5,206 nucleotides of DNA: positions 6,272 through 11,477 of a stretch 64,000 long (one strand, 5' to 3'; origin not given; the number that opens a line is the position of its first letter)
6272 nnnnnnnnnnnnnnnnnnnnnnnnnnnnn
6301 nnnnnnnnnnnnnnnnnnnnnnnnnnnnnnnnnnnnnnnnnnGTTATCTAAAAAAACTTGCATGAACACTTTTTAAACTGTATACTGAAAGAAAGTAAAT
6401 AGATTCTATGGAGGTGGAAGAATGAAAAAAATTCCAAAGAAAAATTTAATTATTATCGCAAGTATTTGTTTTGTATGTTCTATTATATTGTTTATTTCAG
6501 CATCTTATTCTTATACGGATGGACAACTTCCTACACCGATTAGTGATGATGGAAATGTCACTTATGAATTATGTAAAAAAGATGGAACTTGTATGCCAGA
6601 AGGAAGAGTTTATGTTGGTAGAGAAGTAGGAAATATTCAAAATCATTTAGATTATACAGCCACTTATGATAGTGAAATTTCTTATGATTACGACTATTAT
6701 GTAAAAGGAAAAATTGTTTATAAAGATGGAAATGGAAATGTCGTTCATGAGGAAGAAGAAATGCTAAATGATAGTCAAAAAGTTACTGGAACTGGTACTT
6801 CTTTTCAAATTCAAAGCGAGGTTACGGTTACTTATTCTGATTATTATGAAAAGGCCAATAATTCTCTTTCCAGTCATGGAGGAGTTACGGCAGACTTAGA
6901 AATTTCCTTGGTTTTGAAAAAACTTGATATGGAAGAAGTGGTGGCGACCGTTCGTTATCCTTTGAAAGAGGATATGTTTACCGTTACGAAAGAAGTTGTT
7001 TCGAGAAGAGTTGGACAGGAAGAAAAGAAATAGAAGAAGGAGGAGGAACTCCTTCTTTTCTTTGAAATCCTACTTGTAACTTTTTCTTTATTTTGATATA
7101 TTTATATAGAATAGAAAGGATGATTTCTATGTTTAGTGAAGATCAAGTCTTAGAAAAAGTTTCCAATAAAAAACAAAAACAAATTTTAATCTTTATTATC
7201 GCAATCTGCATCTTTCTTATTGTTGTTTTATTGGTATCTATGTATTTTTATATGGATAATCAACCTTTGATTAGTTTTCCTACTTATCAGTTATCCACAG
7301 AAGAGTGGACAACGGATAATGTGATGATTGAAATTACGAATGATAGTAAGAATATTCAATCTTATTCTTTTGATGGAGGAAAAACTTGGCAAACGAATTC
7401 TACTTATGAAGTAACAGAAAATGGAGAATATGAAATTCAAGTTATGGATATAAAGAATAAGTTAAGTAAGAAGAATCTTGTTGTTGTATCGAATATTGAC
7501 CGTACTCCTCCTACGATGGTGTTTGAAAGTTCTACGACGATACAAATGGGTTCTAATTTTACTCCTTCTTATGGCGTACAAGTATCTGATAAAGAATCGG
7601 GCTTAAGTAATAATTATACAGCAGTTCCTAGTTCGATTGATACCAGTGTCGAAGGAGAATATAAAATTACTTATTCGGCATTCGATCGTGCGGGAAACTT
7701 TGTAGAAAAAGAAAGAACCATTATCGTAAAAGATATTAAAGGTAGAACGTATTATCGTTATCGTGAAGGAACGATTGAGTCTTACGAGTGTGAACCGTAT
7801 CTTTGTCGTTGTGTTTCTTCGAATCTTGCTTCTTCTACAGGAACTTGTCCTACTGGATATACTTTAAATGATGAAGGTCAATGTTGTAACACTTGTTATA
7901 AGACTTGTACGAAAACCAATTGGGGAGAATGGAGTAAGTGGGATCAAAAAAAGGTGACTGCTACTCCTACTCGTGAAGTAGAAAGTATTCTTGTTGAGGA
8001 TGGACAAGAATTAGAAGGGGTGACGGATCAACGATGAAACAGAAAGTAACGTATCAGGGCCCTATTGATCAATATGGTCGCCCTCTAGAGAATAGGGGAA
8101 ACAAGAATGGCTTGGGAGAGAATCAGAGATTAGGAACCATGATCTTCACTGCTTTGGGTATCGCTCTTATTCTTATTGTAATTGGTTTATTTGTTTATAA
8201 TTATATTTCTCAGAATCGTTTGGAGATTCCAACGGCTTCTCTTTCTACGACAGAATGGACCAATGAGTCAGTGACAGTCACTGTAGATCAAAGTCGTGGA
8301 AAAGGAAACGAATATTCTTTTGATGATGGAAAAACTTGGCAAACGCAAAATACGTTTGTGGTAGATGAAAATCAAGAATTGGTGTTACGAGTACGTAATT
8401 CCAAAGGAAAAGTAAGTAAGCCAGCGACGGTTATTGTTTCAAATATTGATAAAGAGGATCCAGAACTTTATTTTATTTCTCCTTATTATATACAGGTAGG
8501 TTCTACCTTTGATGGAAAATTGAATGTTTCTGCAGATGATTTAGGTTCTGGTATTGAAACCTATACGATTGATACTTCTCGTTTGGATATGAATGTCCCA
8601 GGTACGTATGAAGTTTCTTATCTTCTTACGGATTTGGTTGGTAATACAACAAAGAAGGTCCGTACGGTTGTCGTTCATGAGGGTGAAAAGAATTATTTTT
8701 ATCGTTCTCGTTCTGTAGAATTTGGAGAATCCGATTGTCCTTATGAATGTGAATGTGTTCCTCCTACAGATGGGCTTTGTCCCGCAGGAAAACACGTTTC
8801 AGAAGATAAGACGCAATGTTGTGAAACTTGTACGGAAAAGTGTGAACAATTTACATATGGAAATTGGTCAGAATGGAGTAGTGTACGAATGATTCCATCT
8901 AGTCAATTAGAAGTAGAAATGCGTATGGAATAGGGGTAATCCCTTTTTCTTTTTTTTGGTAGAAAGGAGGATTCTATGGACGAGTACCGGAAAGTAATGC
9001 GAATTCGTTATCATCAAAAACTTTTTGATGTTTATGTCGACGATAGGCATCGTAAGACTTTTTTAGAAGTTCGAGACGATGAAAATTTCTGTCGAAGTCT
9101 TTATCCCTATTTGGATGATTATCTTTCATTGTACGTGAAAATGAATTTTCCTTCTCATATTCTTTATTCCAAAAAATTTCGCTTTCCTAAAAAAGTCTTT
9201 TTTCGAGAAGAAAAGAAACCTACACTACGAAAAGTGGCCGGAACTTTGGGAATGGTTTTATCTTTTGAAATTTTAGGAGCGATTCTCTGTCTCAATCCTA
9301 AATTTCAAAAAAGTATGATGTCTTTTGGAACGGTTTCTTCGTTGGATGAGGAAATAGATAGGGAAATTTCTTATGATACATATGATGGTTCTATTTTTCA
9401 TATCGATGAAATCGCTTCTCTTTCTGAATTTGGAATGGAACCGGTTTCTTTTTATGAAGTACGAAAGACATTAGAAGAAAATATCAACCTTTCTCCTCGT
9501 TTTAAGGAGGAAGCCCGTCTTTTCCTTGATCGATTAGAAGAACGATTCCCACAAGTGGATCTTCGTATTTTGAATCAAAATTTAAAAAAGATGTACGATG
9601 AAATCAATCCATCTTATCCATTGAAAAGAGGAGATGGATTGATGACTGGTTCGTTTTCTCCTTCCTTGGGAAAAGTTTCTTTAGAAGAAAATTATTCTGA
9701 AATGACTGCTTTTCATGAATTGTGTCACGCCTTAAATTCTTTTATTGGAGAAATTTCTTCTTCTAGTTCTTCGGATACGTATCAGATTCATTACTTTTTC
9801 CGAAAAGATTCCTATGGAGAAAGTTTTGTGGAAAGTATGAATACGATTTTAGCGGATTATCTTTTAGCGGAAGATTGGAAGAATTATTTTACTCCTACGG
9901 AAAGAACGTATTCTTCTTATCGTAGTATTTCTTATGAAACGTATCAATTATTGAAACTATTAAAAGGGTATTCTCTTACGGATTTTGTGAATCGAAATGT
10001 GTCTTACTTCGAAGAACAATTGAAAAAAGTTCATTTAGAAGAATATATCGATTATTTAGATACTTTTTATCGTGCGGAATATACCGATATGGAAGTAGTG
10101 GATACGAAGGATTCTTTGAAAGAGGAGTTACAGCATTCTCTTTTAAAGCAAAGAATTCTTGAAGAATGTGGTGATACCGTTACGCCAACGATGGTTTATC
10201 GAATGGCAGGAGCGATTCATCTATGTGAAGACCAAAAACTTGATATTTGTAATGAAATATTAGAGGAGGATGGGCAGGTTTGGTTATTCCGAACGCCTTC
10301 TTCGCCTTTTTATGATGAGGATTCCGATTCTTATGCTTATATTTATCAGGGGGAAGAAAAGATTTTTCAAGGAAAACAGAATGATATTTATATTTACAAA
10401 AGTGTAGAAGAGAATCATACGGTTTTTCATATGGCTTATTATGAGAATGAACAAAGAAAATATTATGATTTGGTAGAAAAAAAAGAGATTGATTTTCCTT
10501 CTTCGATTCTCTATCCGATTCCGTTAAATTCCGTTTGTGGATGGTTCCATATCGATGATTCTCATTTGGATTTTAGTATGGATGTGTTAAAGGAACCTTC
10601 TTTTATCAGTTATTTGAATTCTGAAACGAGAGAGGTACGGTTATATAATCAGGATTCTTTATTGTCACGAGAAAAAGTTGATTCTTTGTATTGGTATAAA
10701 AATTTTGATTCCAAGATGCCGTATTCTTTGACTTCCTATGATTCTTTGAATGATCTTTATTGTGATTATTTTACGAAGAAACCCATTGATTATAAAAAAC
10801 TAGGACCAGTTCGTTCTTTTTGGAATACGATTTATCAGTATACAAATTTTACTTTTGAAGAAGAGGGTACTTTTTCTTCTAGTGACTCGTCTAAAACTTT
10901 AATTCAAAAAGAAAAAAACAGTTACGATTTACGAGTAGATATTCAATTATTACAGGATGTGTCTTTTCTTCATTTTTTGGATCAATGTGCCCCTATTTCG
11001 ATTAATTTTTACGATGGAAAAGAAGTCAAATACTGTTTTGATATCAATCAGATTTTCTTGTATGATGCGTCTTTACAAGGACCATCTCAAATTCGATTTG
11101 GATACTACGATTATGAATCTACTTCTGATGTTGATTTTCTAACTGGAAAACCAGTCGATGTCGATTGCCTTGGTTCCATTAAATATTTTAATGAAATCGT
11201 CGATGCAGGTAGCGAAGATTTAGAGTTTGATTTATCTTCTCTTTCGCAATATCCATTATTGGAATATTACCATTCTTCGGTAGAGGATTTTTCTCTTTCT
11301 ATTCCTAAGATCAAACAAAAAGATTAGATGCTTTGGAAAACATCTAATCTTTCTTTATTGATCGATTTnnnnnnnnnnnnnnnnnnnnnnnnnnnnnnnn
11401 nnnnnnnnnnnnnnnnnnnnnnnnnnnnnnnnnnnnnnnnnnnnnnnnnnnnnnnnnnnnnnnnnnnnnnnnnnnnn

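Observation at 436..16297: Two paralogous mosaic surface proteins (vWA, DUF285 LRR, CUB-like) bracket a cassette of secreted or membrane proteins, with the core rnj gene in between.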

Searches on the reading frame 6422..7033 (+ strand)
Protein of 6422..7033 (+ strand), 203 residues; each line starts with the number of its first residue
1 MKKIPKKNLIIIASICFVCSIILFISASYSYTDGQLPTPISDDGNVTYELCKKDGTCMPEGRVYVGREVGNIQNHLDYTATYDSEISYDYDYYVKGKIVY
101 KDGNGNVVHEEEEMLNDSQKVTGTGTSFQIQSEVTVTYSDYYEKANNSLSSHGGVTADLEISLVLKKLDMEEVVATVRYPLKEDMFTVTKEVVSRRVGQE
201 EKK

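Call 4: search_protein_families(library=pfam, proteins=[window:6422-7033:+], max_evalue=0.01)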
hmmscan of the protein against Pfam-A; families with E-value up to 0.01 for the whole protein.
window:6422-7033:+ (203 aa): 0 families

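Call 36: search_protein_families(library=ncbifam, proteins=[window:6422-7033:+], max_evalue=0.1)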
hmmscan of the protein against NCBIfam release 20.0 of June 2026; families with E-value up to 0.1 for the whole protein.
window:6422-7033:+ (203 aa): 0 families

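Call 47: find_encoding_contigs(protein=window:6422-7033:+, flank=10000, max_places=6)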
Protein window:6422-7033:+ (203 aa): 4 contigs read that carry it; 4 places shown.
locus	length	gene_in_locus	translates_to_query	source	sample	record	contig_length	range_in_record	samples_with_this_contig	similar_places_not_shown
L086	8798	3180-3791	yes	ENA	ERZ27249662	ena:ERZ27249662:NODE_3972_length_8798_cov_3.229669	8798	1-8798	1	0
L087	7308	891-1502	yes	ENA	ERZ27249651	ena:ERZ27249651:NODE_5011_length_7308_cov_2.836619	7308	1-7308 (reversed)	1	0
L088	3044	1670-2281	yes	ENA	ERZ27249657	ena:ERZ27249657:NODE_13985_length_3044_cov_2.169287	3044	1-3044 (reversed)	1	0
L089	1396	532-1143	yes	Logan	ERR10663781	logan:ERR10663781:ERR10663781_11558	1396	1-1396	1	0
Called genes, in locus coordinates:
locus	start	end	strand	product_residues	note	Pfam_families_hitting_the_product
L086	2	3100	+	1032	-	?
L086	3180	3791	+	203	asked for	-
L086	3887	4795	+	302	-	PF19077:Big_13 (faint), PF16403:Bact_surface_Ig-like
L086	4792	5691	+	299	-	PF16403:Bact_surface_Ig-like (weak)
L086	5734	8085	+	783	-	-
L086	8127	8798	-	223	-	?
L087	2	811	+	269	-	?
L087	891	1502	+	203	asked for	-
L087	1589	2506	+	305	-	PF19077:Big_13 (faint), PF16403:Bact_surface_Ig-like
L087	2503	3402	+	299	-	PF16403:Bact_surface_Ig-like (weak)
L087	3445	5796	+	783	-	-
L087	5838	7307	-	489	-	?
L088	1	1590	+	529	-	?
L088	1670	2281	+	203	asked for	-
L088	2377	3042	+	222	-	?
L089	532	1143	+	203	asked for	-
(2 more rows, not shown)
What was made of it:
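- Checked: The start of the first Ig-like gene is more likely about 7129 than 7093 (gene calls in call 47).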

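Call 67: search_protein_families(library=pfam, proteins=[window:6422-7033:+], max_evalue=10)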
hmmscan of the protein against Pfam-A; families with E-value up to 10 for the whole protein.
window:6422-7033:+ (203 aa): 1 family
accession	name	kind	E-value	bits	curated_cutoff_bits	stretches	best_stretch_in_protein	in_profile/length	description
PF17961.7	Big_8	-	0.061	13.9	22.9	1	109-147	44-82/103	Bacterial Ig domain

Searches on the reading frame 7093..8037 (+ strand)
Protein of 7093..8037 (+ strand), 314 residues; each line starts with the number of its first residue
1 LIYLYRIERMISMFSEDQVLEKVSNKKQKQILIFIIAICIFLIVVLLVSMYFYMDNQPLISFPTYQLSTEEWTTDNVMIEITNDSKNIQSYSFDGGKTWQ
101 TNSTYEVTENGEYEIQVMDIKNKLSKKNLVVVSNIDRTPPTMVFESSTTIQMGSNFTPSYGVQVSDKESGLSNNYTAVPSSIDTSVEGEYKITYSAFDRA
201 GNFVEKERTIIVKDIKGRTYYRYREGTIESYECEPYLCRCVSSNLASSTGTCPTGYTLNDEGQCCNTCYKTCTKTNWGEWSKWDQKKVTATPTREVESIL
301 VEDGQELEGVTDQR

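Call 4: search_protein_families(library=pfam, proteins=[window:7093-8037:+], max_evalue=0.01)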
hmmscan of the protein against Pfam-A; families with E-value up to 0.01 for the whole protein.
window:7093-8037:+ (314 aa): 4 families
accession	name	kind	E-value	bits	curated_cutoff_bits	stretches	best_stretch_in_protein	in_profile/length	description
PF16403.11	Bact_surface_Ig-like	-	1.4e-10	41.5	27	1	145-212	6-71/71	Bacterial surface protein, Ig-like domain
PF19077.6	Big_13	-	2.5e-05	25.1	27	0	61-117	27-81/102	Bacterial Ig-like domain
PF23034.1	DUF7035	-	0.0055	17.2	27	0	105-175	21-90/137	Domain of unknown function (DUF7035)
PF02012.26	BNR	-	0.0072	16.6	27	0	91-101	2-12/12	BNR/Asp-box repeat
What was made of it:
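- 7093..8037 (+): Ig-like Cys-rich membrane protein 1 (Bact_surface_Ig-like). The start is probably about 7129. It is conserved between rny and rnj in the nearer clade. Pfam PF16403 41.5 bits (call 4).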

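Call 36: search_protein_families(library=ncbifam, proteins=[window:7093-8037:+], max_evalue=0.1)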
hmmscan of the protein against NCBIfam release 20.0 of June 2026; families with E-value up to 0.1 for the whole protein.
window:7093-8037:+ (314 aa): 7 families
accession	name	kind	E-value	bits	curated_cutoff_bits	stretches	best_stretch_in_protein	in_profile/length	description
NF047446.1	barrel_OmpL47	domain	8.5e-06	26.1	40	1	173-206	28-61/68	OmpL47-type beta-barrel domain-containing protein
NF004285.1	PRK05696.1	equivalog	0.0069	16.2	179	1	17-57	5-45/171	flagellar basal body-associated protein FliL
NF047441.1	Lepto_OmpL47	equivalog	0.0078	15.9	250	0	173-212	98-136/336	multi-beta-barrel domain surface protein OmpL47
NF045849.1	ICE_MMCAP2_0565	equivalog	0.026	14.2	40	1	13-48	41-76/80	Mbov_0395 family pilin-like conjugal transfer protein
NF006283.1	PRK08455.1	equivalog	0.026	14.1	187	1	17-57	5-45/182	flagellar basal body-associated protein FliL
NF001264.0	PRK00226.1-5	equivalog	0.054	13.3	180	1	109-186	54-130/158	transcription elongation factor GreA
NF042931.1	SAG1386_EF1546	equivalog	0.077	13.1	80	0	24-57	22-55/158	SAG1386/EF1546 family surface-associated protein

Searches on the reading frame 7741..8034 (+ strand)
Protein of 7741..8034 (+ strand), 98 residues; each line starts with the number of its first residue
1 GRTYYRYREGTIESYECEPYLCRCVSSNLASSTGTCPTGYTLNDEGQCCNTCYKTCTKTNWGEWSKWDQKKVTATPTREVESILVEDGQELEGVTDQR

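Call 67: search_protein_families(library=pfam, proteins=[window:7741-8034:+], max_evalue=10)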
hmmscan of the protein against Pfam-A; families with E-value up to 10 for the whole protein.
seq(98 aa): 1 family
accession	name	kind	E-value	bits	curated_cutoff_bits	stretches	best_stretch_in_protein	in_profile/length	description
PF04942.19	CC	-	0.0083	16.7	20.6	1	22-50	7-33/34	CC domain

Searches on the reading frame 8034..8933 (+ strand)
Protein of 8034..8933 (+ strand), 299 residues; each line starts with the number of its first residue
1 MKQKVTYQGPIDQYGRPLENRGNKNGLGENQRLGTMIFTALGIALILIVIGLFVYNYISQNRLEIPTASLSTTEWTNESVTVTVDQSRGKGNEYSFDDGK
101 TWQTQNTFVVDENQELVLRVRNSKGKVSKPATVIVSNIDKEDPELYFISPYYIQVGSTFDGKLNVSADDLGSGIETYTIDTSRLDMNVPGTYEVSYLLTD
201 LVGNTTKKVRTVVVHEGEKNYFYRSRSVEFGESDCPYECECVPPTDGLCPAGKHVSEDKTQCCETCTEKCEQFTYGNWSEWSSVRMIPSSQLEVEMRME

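Call 4: search_protein_families(library=pfam, proteins=[window:8034-8933:+], max_evalue=0.01)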
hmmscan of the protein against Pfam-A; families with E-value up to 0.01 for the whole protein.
window:8034-8933:+ (299 aa): 1 family
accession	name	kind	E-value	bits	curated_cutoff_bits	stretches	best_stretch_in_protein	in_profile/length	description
PF16403.11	Bact_surface_Ig-like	-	3.7e-07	30.5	27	1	151-214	9-71/71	Bacterial surface protein, Ig-like domain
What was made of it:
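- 8034..8933 (+): Ig-like Cys-rich membrane protein 2, a paralog of the previous gene. It is present in the closest relatives. Pfam PF16403 30.5 bits (call 4).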

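Call 36: search_protein_families(library=ncbifam, proteins=[window:8034-8933:+], max_evalue=0.1)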
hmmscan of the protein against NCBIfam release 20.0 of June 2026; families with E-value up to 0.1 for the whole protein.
window:8034-8933:+ (299 aa): 2 families
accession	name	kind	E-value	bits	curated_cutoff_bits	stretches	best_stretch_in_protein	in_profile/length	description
NF047446.1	barrel_OmpL47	domain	0.00065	20.1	40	1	164-212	8-65/68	OmpL47-type beta-barrel domain-containing protein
NF042931.1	SAG1386_EF1546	equivalog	0.0041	17.2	80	1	27-92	20-85/158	SAG1386/EF1546 family surface-associated protein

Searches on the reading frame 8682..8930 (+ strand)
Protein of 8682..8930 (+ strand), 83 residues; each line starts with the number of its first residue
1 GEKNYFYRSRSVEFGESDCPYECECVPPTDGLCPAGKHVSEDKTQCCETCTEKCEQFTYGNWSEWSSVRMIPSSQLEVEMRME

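Call 67: search_protein_families(library=pfam, proteins=[window:8682-8930:+], max_evalue=10)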
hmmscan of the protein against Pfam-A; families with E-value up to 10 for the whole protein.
seq(83 aa): 1 family
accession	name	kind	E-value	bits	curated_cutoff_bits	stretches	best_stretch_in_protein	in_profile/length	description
PF00219.23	IGFBP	-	0.087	13.9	28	1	19-53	1-37/55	Insulin-like growth factor binding protein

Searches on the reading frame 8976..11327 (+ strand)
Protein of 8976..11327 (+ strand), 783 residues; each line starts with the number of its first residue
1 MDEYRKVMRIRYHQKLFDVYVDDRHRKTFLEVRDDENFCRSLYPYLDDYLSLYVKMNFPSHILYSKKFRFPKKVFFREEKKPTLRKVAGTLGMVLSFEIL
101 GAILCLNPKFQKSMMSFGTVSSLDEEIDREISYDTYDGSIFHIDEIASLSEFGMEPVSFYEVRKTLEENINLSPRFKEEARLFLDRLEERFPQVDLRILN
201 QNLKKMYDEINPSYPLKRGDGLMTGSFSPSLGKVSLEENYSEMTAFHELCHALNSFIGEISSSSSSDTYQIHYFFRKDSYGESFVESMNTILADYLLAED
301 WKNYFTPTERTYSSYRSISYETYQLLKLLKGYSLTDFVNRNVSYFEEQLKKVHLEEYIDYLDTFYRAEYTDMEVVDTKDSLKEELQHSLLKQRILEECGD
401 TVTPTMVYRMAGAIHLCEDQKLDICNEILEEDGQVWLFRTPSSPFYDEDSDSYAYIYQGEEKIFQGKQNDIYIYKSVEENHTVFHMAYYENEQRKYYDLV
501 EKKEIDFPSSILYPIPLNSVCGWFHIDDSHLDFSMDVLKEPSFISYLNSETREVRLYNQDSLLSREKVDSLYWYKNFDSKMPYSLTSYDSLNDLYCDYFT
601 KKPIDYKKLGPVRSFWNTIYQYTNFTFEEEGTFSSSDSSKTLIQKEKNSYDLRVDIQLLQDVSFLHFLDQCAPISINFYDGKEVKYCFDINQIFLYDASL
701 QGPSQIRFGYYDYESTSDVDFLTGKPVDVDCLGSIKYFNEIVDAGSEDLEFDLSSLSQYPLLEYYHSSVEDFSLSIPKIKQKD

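Call 4: search_protein_families(library=pfam, proteins=[window:8976-11327:+], max_evalue=0.01)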
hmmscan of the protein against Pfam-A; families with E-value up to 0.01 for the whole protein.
window:8976-11327:+ (783 aa): 0 families

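Call 36: search_protein_families(library=ncbifam, proteins=[window:8976-11327:+], max_evalue=0.1)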
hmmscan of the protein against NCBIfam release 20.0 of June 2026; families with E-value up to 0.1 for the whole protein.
window:8976-11327:+ (783 aa): 0 families

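Call 37: search_solved_structures(query=window:8976-11327:+, max_evalue=1)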
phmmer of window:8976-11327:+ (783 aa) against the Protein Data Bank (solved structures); distinct sequences matched with E-value up to 1: 2.
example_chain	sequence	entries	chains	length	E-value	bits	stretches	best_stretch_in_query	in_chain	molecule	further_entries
2cg5_B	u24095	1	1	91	0.15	13.8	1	146-195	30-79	FATTY ACID SYNTHASE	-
4co8_A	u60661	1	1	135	0.63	11.7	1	431-517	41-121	ETS TRANSLOCATION VARIANT 4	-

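Call 45: find_homologous_proteins(query=window:8976-11327:+, max_evalue=0.001)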
Query window:8976-11327:+ (783 aa): 4 proteins with E <= 0.001 among 8000 candidates.
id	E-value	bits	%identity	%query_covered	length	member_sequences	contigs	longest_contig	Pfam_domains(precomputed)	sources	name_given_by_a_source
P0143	0.0e+0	1768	100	100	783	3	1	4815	-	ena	-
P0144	5.3e-48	182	30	53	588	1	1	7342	-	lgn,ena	-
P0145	2.1e-46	177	28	70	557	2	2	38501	-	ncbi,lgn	-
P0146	1.8e-33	134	27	71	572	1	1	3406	-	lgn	-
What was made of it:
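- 8976..11327 (+): 783-aa near-orphan protein with one hydrophobic segment at about aa 88-108. The FHELCH motif (nt 9714-9728) and a Glu 35 residues downstream are invariant, which makes it a putative membrane-anchored zincin. It is a separate insertion. Only 3 distant homologs at 27-30% identity (call 45).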

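Call 85: find_encoding_contigs(protein=P0145, flank=8000, max_places=2)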
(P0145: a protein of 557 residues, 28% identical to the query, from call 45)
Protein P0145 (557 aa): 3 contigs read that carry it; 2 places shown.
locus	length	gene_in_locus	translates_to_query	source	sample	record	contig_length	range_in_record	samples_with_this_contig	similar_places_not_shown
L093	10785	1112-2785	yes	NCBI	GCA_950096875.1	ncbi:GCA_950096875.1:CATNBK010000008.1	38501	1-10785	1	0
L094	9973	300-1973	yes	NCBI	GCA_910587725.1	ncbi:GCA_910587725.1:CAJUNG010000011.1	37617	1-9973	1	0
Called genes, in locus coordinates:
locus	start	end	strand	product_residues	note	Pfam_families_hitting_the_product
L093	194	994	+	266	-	-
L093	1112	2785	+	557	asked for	-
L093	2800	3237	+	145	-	-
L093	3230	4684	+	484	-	PF01425:Amidase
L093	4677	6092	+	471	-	PF02934:GatB_N, PF02637:GatB_Yqey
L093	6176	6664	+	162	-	-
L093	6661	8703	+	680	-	PF00990:GGDEF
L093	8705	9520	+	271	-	PF03631:Virul_fac_BrkB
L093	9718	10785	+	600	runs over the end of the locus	-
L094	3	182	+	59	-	?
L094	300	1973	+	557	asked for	-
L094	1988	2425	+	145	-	-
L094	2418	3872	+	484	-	PF01425:Amidase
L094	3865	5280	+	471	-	PF02934:GatB_N, PF02637:GatB_Yqey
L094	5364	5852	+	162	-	-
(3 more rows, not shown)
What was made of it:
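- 8976..11327 (+): A homolog elsewhere sits next to gatCAB (call 85).
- HExxH homologs sit next to gatCAB elsewhere (call 85).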
